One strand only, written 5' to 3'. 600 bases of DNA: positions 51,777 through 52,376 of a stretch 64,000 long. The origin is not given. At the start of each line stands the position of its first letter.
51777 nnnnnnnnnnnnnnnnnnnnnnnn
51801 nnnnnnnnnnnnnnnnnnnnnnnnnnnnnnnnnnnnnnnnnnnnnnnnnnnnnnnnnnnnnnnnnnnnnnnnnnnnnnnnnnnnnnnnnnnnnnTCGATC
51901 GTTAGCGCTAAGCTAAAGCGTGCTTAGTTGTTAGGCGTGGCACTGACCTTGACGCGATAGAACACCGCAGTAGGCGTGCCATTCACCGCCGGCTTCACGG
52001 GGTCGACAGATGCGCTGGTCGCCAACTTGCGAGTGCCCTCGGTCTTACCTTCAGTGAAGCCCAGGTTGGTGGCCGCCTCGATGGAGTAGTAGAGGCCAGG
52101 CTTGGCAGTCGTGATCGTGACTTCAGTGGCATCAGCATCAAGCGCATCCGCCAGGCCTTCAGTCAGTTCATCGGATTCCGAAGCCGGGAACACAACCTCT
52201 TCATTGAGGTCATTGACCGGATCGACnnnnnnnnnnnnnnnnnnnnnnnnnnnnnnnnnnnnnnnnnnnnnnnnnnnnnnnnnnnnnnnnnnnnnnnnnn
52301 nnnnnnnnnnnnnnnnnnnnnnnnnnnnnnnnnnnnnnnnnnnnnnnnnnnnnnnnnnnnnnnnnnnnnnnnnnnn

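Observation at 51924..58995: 2335-aa secreted LamG-containing giant protein driven by a perfect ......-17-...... promoter and AAGGAGG SD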

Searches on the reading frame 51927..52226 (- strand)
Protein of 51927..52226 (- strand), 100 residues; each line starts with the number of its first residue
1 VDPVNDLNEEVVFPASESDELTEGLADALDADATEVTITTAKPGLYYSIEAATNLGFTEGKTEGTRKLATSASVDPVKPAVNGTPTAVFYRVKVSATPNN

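Call 15: search_protein_families(library=ncbifam, proteins=[window:51927-52226:-], max_evalue=10)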
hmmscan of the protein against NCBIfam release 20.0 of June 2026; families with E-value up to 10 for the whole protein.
window:51927-52226:- (100 aa): 1 family
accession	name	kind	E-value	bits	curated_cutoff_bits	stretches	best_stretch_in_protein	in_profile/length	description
NF050001.1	restrict_BbrUII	equivalog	0.15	10.6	550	1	21-42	25-46/659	BbrUII/HgiDII family restriction enzyme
